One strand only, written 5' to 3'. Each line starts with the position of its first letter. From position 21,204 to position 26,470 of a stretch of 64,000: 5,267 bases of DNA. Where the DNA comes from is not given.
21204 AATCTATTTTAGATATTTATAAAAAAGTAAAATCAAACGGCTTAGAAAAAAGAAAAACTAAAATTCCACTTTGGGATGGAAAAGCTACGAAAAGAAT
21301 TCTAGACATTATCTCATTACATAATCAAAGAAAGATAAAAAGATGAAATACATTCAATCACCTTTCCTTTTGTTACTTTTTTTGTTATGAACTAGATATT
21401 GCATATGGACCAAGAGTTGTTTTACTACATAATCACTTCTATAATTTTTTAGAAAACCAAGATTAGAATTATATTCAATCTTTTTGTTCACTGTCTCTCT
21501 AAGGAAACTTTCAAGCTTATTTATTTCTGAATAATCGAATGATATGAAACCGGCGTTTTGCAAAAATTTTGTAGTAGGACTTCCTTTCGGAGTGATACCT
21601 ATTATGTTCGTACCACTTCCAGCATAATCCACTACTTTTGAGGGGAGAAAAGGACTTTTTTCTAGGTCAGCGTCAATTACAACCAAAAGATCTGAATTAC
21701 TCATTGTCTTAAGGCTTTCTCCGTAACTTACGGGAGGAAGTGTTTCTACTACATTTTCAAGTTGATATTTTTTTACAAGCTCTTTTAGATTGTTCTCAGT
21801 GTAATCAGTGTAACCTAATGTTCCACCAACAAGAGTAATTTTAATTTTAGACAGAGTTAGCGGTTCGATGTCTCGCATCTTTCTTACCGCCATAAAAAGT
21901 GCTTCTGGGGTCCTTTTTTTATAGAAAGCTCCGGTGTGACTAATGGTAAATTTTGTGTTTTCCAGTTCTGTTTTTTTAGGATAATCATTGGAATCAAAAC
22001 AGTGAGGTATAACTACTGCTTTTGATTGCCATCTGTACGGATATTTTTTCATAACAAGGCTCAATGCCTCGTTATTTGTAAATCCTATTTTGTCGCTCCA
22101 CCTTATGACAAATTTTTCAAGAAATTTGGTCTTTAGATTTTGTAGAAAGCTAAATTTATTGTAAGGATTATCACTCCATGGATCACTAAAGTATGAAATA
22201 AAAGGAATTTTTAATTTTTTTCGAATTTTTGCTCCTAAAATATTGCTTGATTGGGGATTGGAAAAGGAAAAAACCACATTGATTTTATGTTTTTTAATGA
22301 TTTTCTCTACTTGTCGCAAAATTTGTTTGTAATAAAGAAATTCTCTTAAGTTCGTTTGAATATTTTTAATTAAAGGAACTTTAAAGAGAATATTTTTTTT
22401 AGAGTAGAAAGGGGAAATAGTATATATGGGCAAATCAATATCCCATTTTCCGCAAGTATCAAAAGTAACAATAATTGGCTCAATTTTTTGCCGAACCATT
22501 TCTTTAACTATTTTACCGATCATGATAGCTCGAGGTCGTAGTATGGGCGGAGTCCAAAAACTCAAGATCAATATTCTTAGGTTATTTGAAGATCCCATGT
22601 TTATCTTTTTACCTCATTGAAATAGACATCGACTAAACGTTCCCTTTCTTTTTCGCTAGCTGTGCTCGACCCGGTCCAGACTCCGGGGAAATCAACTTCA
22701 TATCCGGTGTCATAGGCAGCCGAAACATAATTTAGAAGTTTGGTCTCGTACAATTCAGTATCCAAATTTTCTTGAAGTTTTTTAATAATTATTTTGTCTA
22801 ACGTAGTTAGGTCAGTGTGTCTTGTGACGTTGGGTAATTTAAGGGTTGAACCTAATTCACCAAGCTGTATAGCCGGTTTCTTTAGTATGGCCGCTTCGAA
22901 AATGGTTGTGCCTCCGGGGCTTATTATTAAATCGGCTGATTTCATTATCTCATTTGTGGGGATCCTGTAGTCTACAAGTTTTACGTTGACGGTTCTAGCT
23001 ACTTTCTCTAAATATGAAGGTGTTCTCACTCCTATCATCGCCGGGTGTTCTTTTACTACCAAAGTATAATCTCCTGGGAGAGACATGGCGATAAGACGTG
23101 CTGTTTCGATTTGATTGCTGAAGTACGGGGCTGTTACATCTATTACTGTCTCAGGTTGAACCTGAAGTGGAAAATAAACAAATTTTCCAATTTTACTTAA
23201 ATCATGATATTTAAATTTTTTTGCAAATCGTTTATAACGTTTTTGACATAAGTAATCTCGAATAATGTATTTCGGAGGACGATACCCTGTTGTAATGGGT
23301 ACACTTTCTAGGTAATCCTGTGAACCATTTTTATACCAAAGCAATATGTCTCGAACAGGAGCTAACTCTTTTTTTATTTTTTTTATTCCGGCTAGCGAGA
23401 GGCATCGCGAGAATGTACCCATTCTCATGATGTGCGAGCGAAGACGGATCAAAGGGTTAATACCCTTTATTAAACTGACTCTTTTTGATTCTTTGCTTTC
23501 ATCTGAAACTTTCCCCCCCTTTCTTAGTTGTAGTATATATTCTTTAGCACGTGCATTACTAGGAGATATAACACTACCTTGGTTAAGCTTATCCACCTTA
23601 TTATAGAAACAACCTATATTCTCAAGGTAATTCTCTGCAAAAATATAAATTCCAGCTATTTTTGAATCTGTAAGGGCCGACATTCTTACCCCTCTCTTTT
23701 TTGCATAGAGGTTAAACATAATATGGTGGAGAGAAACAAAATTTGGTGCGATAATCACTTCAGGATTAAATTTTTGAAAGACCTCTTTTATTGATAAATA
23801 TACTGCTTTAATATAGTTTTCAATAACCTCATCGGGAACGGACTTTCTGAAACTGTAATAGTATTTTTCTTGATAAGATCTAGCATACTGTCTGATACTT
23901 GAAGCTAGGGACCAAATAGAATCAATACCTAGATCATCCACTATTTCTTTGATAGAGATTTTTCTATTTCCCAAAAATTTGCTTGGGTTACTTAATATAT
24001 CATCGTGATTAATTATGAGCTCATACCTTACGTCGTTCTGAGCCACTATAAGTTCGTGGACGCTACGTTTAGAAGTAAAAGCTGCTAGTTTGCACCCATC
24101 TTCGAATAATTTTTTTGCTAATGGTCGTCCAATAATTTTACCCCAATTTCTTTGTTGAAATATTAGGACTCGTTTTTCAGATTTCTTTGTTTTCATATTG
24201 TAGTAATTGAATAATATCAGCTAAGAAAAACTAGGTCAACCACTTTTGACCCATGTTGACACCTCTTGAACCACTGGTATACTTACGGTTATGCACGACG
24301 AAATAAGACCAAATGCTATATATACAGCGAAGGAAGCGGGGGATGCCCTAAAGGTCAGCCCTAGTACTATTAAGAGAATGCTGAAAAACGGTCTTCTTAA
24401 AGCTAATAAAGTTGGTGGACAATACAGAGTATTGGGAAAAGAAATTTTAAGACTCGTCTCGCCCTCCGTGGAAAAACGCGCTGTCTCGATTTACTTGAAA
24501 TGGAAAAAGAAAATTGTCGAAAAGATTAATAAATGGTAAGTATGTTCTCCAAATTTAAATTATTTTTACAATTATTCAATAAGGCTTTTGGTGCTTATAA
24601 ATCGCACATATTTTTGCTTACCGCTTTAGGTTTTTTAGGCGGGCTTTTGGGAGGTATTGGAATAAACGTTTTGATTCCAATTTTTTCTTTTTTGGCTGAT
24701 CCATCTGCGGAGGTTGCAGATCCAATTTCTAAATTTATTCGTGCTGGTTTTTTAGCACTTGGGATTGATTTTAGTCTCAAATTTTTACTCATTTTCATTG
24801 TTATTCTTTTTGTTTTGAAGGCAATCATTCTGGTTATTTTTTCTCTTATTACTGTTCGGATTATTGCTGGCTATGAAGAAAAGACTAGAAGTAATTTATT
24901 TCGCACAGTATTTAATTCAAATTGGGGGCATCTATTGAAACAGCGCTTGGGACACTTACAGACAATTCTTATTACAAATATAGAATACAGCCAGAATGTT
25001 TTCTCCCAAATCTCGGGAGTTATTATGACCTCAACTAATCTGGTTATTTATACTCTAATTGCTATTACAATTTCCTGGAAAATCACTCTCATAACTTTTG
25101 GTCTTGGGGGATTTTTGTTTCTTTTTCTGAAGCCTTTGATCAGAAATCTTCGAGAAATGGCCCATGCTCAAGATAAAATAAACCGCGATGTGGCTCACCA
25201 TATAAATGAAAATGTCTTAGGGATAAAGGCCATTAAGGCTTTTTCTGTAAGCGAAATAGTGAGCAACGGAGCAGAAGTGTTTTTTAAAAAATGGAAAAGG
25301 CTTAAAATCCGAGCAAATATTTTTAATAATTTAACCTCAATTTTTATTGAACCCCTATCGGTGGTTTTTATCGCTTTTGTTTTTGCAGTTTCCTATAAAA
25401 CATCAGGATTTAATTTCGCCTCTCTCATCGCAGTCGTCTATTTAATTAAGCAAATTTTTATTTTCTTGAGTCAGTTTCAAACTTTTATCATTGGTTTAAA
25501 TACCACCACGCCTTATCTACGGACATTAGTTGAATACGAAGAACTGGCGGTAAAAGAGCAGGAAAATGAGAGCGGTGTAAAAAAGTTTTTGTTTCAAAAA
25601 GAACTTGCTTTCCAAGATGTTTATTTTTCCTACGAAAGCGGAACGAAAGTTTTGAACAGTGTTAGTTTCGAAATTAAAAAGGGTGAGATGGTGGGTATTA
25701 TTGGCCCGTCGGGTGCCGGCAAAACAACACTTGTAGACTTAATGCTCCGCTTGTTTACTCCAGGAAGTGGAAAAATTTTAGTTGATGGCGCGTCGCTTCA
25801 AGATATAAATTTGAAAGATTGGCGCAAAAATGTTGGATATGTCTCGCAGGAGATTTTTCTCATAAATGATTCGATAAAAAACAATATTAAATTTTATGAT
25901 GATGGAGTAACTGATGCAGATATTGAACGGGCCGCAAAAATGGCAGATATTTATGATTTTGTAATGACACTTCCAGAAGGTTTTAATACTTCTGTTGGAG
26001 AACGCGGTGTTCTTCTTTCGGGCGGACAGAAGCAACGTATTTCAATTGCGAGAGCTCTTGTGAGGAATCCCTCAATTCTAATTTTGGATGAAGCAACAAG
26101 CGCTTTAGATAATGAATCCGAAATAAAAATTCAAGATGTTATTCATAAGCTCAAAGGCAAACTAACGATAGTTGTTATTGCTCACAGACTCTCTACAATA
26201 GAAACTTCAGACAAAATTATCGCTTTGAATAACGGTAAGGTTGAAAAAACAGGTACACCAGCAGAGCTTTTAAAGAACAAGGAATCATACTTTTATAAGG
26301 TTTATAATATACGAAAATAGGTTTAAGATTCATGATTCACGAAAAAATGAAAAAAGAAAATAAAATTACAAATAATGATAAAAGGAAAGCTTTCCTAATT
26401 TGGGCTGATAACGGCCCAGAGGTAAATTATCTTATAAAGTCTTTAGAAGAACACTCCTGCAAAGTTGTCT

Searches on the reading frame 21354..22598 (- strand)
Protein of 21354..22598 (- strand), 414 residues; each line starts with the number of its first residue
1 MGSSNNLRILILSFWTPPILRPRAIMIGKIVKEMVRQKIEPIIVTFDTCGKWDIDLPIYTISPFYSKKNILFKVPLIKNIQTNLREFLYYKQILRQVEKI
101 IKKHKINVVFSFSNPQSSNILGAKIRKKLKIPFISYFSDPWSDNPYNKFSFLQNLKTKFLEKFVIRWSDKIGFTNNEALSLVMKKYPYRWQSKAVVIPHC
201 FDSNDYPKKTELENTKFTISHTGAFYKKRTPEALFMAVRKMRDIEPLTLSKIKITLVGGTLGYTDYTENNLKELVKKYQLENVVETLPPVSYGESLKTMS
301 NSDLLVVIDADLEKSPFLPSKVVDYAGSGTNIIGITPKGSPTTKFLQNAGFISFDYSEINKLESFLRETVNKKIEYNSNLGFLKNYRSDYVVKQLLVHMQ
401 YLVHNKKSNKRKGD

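Call 10: search_protein_families(library=pfam, proteins=[window:21354-22598:-])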
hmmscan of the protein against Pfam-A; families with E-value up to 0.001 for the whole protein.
window:21354-22598:- (414 aa): 2 families
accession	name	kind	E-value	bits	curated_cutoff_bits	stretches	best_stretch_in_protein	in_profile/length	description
PF13439.12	Glyco_transf_4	-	2.3e-06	28.2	28.5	1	30-202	11-167/170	Glycosyltransferase Family 4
PF00534.26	Glycos_transf_1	-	0.00021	21.3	26.4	1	204-307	3-98/172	Glycosyl transferases group 1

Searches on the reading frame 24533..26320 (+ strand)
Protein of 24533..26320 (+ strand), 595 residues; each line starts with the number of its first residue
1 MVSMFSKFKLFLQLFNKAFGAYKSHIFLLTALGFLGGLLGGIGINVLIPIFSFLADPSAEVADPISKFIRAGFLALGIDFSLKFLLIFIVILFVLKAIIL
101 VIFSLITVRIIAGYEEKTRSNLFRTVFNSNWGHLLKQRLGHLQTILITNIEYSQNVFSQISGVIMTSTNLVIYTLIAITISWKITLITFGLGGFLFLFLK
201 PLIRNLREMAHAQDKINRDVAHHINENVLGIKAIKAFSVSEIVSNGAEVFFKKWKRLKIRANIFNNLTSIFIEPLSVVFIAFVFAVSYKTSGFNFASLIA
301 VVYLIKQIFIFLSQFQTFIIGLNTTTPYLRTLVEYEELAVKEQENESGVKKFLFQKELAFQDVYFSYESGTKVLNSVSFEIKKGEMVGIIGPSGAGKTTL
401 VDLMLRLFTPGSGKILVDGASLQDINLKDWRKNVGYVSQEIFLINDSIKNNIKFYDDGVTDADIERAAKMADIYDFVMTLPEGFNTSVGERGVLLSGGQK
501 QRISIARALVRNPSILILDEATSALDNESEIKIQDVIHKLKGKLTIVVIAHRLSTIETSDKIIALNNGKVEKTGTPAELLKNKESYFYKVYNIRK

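Call 9: search_protein_families(library=pfam, proteins=[window:24533-26320:+])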
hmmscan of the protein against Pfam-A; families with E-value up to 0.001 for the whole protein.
window:24533-26320:+ (595 aa): 5 families
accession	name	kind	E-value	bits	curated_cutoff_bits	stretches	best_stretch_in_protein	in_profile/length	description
PF00005.33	ABC_tran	-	2.7e-35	122.4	25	1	374-523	1-137/137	ABC transporter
PF00664.28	ABC_membrane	-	2.3e-12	47.6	28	1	43-318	18-270/274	ABC transporter transmembrane region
PF02463.25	SMC_N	-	5.3e-09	36.3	40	1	385-567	25-213/220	RecF/RecN/SMC N terminal domain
PF13555.12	AAA_29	-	4.8e-06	26.7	27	1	377-412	15-50/61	P-loop containing region of AAA domain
PF09818.15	ABC_ATPase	-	0.00024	20.6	23.2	0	462-525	126-188/283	P-loop domain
